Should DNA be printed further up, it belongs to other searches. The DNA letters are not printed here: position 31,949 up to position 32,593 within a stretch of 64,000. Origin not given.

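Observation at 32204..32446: An ~80-residue C-terminal module shared by the S8 protease and the giant multicopper oxidase (second copy 38004-38246)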

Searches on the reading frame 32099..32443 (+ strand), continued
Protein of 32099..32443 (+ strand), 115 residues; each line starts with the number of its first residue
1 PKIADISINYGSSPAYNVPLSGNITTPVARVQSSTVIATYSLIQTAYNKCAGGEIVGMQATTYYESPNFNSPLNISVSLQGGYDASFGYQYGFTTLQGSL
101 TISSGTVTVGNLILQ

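Call 51: list_cluster_members(proteins=[P0105, P0107, P0108, P0109, P0111, P0113, P0115, P0122, P0126, P0127])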
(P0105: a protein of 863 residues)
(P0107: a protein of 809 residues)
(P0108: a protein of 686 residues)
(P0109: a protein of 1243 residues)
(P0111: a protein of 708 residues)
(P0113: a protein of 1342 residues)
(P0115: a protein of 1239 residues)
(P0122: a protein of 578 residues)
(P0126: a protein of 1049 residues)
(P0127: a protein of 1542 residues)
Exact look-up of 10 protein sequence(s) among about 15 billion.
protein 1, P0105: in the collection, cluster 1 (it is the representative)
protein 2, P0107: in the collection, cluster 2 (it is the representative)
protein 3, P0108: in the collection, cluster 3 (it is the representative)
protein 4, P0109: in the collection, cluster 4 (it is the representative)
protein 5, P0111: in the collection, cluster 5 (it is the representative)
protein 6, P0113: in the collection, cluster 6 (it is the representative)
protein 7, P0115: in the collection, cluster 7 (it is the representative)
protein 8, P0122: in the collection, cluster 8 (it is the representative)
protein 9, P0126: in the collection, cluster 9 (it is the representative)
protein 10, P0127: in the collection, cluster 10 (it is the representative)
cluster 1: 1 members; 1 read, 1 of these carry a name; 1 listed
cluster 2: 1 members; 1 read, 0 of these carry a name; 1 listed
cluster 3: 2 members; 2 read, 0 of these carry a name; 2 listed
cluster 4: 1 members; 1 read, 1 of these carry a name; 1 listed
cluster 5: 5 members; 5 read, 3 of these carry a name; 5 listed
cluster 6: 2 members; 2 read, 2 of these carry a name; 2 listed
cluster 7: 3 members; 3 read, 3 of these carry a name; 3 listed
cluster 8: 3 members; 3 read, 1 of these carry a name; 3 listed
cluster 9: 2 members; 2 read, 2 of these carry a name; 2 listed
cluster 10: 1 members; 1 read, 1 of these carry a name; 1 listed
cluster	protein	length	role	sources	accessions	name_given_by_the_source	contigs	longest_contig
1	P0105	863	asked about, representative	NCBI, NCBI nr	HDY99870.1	MAG TPA: choice-of-anchor D domain-containing protein, partial [Nitrospirae bacterium] | choice-of-anchor D domain-containing protein [Nitrospirota bacterium]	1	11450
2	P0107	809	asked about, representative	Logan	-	-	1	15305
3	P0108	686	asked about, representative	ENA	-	-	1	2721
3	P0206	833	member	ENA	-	-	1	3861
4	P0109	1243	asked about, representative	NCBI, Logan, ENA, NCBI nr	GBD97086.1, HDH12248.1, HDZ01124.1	MAG TPA: choice-of-anchor D domain-containing protein [Nitrospirae bacterium] | protease 1 precursor [bacterium BMS3Abin06]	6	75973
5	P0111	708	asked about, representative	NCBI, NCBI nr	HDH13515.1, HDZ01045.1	MAG TPA: PKD domain-containing protein [Nitrospirae bacterium] | PKD domain-containing protein [Nitrospirota bacterium]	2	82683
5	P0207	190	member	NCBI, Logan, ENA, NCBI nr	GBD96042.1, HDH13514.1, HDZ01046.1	MAG TPA: hypothetical protein ENG83_15190 [Nitrospirae bacterium] | hypothetical protein BMS3Abin06_00924 [bacterium BMS3Abin06]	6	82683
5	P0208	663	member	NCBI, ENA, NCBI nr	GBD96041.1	protease 1 precursor [bacterium BMS3Abin06]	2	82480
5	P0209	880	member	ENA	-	-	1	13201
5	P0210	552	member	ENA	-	-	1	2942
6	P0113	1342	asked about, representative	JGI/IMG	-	PKD repeat protein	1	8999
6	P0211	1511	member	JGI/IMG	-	PKD repeat protein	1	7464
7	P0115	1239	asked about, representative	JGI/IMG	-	PKD repeat protein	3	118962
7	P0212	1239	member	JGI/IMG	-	PKD repeat protein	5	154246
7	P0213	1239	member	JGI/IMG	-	PKD repeat protein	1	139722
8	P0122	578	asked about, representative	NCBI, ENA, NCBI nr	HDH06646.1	MAG TPA: choice-of-anchor D domain-containing protein [Nitrospirae bacterium] | choice-of-anchor D domain-containing protein [Nitrospirota bacterium]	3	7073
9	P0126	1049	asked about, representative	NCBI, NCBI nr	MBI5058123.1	MAG: PKD domain-containing protein [Nitrospirae bacterium] | PKD domain-containing protein [Nitrospirota bacterium]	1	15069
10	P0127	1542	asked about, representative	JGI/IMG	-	hypothetical protein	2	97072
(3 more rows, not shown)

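Call 53: search_protein_families(library=pfam, proteins=[P0105, P0107, P0113, P0115, P0127, P0129, P0135, P0138, P0147, P0163], max_evalue=0.00001)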
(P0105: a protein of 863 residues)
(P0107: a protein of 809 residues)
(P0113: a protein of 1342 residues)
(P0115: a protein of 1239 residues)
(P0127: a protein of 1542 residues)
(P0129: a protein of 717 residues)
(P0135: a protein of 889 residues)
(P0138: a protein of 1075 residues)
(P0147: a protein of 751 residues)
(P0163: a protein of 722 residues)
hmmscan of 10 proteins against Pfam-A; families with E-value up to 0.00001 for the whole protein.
P0105 (863 aa): 5 families
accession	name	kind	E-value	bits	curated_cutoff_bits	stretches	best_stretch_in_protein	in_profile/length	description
PF18911.6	PKD_4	-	3.1e-31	107.7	27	2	593-678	2-82/85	PKD domain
PF00801.26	PKD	-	3.4e-21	75.5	23.5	2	606-675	12-77/80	PKD domain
PF22352.2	K319L-like_PKD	-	9.2e-10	38.8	27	1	609-678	12-83/84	K319L-like, PKD domain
PF22544.2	HYDIN_VesB_CFA65-like_Ig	-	4e-08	33.8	25.5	1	487-585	5-97/100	HYDIN/CFA65/VesB-like, Ig-like domain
PF22073.2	Cep192_D4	-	1.7e-06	28.7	35.5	1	483-589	2-111/112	Cep192 domain 4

P0107 (809 aa): 3 families
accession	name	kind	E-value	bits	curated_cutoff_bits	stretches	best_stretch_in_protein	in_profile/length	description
PF22073.2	Cep192_D4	-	9.9e-09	35.8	35.5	1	522-628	2-111/112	Cep192 domain 4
PF22544.2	HYDIN_VesB_CFA65-like_Ig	-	6.3e-08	33.2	25.5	1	522-625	1-98/100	HYDIN/CFA65/VesB-like, Ig-like domain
PF15780.11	ASH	-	2.9e-07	31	27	0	528-617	7-95/98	Abnormal spindle-like microcephaly-assoc'd, ASPM-SPD-2-Hydin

P0113 (1342 aa): 7 families
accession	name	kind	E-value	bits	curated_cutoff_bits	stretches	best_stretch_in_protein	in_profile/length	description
PF02868.21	Peptidase_M4_C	-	1.1e-36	126.6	24.4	1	717-894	1-165/165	Thermolysin metallopeptidase, alpha-helical domain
PF18911.6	PKD_4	-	1.9e-27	95.6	27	2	1076-1162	1-84/85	PKD domain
PF01447.24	Peptidase_M4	-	4.2e-19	69.9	22.4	1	557-714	2-145/145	Thermolysin metallopeptidase, catalytic domain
PF00801.26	PKD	-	2.9e-17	62.9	23.5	2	1092-1160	14-78/80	PKD domain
PF18998.6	Flg_new_2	-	2.9e-16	59.7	23.6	1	900-966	3-71/73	Divergent InlB B-repeat domain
PF25788.1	Ig_Rha78A_N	-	6.2e-12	46.2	27.4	0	185-248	34-99/105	Rha78A-like, N-terminal immunoglobulin domain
PF22352.2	K319L-like_PKD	-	1.4e-09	38.3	27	1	1093-1162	12-83/84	K319L-like, PKD domain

P0115 (1239 aa): 9 families
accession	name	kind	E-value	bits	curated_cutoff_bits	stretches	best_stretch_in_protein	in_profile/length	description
PF18911.6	PKD_4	-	4e-28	97.7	27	2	981-1065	2-84/85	PKD domain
PF00801.26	PKD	-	1.8e-14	53.9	23.5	1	987-1055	4-72/80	PKD domain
PF22544.2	HYDIN_VesB_CFA65-like_Ig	-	5.1e-11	43.1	25.5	1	790-888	3-99/100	HYDIN/CFA65/VesB-like, Ig-like domain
PF02412.23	TSP_3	-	1.9e-09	37.5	25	1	336-367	2-33/36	Thrombospondin type 3 repeat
PF22352.2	K319L-like_PKD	-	3.8e-09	36.9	27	1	908-975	12-81/84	K319L-like, PKD domain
PF22073.2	Cep192_D4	-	1.9e-08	34.9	35.5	1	789-890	3-111/112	Cep192 domain 4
PF15780.11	ASH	-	2.7e-08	34.3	27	1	792-876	10-92/98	Abnormal spindle-like microcephaly-assoc'd, ASPM-SPD-2-Hydin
PF18998.6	Flg_new_2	-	1e-06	29.1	23.6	1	1074-1149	2-70/73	Divergent InlB B-repeat domain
PF22066.2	Cep192_D8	-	3e-06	27.9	33.5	1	790-876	6-88/101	Cep192 domain 8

P0127 (1542 aa): 1 family
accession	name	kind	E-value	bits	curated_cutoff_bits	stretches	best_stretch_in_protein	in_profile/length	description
PF11617.13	Cu-binding_MopE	-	8.5e-68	224.7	27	6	751-780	1-30/30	Putative metal-binding motif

P0129 (717 aa): 2 families
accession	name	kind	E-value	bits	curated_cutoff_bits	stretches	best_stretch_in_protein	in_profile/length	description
PF00082.27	Peptidase_S8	-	4.4e-60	203.9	21.8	2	175-396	2-232/288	Subtilase family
PF22148.1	Fervidolysin_NPro-like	-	1.8e-11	44.7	21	1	44-128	6-81/81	Fervidolysin N-terminal prodomain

P0135 (889 aa): 9 families
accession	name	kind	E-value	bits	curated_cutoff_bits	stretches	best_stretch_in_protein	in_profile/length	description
PF18911.6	PKD_4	-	2e-23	82.6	27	2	540-628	1-85/85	PKD domain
PF00801.26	PKD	-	3e-15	56.4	23.5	2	558-625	15-78/80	PKD domain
PF22544.2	HYDIN_VesB_CFA65-like_Ig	-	3.8e-11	43.5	25.5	1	441-537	6-99/100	HYDIN/CFA65/VesB-like, Ig-like domain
PF18998.6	Flg_new_2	-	5.7e-09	36.3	23.6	1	735-798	5-70/73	Divergent InlB B-repeat domain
PF15780.11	ASH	-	1.5e-08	35.1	27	1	445-525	14-92/98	Abnormal spindle-like microcephaly-assoc'd, ASPM-SPD-2-Hydin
PF13229.12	Beta_helix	-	1.8e-08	34.6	25.9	1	143-309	8-151/158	Right handed beta helix region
PF22073.2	Cep192_D4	-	6.6e-08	33.2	35.5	1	443-539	9-111/112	Cep192 domain 4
PF07610.17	DUF1573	-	2.2e-07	31.3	26.1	1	440-538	3-97/98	Protein of unknown function (DUF1573)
PF22352.2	K319L-like_PKD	-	8.1e-07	29.4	27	1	559-628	13-84/84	K319L-like, PKD domain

P0138 (1075 aa): 3 families
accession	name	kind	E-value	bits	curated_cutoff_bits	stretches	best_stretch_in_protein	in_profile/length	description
PF00082.27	Peptidase_S8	-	1.2e-40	140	21.8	2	359-605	73-288/288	Subtilase family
PF18998.6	Flg_new_2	-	3.2e-23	82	23.6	2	768-830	13-70/73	Divergent InlB B-repeat domain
PF09479.16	Flg_new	-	5.2e-06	26.9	27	0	858-897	9-49/65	Listeria-Bacteroides repeat domain (List_Bact_rpt)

P0147 (751 aa): 1 family
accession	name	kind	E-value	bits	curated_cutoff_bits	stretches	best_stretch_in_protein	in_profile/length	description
PF18998.6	Flg_new_2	-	4.5e-07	30.2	23.6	0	517-588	1-72/73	Divergent InlB B-repeat domain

P0163 (722 aa): 4 families
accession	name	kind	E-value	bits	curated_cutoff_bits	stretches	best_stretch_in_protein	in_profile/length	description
PF00112.29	Peptidase_C1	-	4.6e-54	184.3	20.7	1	115-314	1-205/220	Papain family cysteine protease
PF00041.27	fn3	-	4.9e-23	81.6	25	2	447-532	2-83/84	Fibronectin type III domain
PF25788.1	Ig_Rha78A_N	-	2e-06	28.4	27.4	0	582-629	51-102/105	Rha78A-like, N-terminal immunoglobulin domain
PF22073.2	Cep192_D4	-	8.2e-06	26.4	35.5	0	334-437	3-109/112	Cep192 domain 4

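Call 56: fold_search(model_id=the predicted structure, library=viral)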
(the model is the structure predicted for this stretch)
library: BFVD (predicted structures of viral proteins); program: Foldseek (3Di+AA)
matches with E <= 10: 102; with E <= 0.001: 0
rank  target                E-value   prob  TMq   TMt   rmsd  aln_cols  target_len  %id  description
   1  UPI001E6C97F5         1.1e-01  0.23  0.30  0.16  16.0       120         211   11  (no name look-up for this kind of identifier)
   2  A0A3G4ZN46            1.9e-01  0.06  0.16  0.20   9.6        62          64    8  Uncharacterized protein [Terrestrivirus sp.]
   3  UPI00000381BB         3.0e-01  0.14  0.27  0.05   4.8        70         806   14  (no name look-up for this kind of identifier)
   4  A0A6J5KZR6            4.3e-01  0.93  0.54  0.09   4.9        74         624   26  Glycine-rich domain-containing protein [uncultured Caudovirales phage]
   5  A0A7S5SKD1            4.6e-01  0.03  0.18  0.15  13.4       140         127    8  (no name in the UniProt tables at hand)
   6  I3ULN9                9.5e-01  0.04  0.19  0.06  13.7        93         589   13  (no name in the UniProt tables at hand)
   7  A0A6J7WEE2            1.0e+00  0.13  0.32  0.08   5.7        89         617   17  Uncharacterized protein [uncultured Caudovirales phage]
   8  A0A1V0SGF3            1.3e+00  0.03  0.15  0.20  11.5        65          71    6  Uncharacterized protein [Hokovirus HKV1]
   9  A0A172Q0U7            1.4e+00  0.11  0.31  0.26   5.6        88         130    7  Uncharacterized protein [Acinetobacter phage vB_AbaM_ME3]
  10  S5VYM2                1.5e+00  0.25  0.50  0.09   6.1       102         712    9  (no name in the UniProt tables at hand)
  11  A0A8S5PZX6            1.5e+00  0.12  0.30  0.34   4.2        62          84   11  Uncharacterized protein (Fragment) [Siphoviridae sp. ctMOb8]
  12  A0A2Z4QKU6            1.5e+00  0.04  0.21  0.03   9.0        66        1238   14  Uncharacterized protein [Torrey Pines virus]
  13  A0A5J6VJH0            1.5e+00  0.04  0.23  0.03   8.7        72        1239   15  Uncharacterized protein [Megaviridae environmental sample]
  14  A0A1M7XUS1            1.5e+00  0.03  0.17  0.20   9.7        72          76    7  Uncharacterized protein (Fragment) [Cedratvirus A11]
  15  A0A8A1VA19            1.8e+00  0.04  0.21  0.14  10.9        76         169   13  (no name in the UniProt tables at hand)
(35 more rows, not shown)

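Call 61: predict_structure(protein=P0076)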
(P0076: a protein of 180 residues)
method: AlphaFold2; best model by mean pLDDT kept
length: 180 residues; sequences in the alignment: 1
mean_pLDDT: 42.2   pTM: 0.32
mean pLDDT of the five models: 42.2, 31.8, 30.9, 28.3, 27.4
residues with pLDDT >= 90: 0; 70-90: 2; 50-70: 50; < 50: 128
segments of 3 or more residues with pLDDT < 50: 26-40, 42-93, 123-180
pLDDT, mean of each block of 10 residues (from residue 1): 61 63 51 43 40 28 28 33 30 56 66 58 44 40 33 25 29 32
secondary structure, 60 per line:
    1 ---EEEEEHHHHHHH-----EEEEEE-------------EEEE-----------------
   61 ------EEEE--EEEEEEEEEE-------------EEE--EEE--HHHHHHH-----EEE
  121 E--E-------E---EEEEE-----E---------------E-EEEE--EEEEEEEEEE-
elements in order: E4-8 H9-15 E21-26 E40-43 E67-70 E73-82 E96-98 E101-103 H106-112 E118-121 E136-140 E164-167 E170-179

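Call 62: find_related_loci(query=A2, collection=metagenome_contigs, flank=10000)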
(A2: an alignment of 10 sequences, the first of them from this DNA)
Query A2 (93 aa) in metagenome_contigs; peptide patterns used: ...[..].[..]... (x = any residue, [..] = any of these).
25 stretches matched a pattern; 12 encode a relative of the query (tblastn E <= 1e-3); 12 distinct loci.
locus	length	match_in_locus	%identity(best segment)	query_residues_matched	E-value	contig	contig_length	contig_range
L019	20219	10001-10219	41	18-92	3e-15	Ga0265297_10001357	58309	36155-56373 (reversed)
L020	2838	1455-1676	39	18-93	5e-15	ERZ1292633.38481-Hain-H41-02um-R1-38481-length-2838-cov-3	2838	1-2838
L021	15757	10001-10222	45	18-92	6e-14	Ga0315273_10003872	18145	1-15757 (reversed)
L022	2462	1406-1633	41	16-93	3e-13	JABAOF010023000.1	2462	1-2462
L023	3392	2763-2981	38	18-93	2e-11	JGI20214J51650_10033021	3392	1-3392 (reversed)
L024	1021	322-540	38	18-93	2e-11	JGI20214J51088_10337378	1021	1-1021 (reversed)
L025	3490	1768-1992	40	14-90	3e-10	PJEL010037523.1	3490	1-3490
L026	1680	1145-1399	30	5-93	1e-9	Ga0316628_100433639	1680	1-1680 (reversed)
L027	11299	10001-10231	37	18-93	1e-9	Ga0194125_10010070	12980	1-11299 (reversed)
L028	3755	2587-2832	41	9-92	1e-9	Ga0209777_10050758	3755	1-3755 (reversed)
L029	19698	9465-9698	35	13-92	5e-8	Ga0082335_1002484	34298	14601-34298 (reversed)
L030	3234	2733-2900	43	36-93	2e-7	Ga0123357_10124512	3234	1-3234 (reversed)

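Call 79: list_cluster_members(proteins=[P0062, P0063, P0064, P0066, P0067, P0075, P0086, P0112, P0125, P0161])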
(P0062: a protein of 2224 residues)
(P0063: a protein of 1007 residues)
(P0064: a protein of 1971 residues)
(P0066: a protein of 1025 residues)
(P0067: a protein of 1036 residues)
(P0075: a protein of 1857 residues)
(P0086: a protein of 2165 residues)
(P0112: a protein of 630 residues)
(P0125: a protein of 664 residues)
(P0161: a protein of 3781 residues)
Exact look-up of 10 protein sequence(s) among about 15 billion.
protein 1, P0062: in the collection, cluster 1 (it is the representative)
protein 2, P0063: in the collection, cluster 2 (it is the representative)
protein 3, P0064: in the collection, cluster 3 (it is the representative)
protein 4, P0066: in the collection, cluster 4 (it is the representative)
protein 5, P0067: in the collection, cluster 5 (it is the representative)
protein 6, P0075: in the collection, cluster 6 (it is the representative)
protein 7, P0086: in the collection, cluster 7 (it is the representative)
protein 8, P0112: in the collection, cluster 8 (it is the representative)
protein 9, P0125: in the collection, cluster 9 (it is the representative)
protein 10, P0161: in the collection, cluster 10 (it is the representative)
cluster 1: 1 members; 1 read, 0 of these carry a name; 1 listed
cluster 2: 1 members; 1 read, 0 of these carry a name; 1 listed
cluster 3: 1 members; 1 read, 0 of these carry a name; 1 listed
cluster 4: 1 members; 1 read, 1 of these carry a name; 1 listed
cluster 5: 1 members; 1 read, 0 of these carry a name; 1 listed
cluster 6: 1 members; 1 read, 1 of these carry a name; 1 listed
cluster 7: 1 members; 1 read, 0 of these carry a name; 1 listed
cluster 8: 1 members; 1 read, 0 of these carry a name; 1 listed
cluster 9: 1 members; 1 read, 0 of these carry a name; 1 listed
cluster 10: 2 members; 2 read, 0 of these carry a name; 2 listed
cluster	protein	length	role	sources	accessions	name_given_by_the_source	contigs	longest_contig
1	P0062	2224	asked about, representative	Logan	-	-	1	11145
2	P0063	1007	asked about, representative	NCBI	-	-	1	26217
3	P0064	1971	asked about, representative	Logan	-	-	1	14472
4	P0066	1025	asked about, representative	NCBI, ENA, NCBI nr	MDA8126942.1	MAG: chitobiase/beta-hexosaminidase C-terminal domain-containing protein ... | chitobiase/beta-hexosaminidase C-terminal domain-containing protein [Deltaproteobacteria ...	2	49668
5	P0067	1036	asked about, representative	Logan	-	-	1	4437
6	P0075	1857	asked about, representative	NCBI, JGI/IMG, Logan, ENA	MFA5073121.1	MAG: PKD domain-containing protein [Nitrospirota bacterium]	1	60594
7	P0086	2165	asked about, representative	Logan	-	-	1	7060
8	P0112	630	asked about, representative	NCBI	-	-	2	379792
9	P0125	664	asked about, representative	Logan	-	-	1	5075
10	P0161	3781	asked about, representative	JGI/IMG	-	-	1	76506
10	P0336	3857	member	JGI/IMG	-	-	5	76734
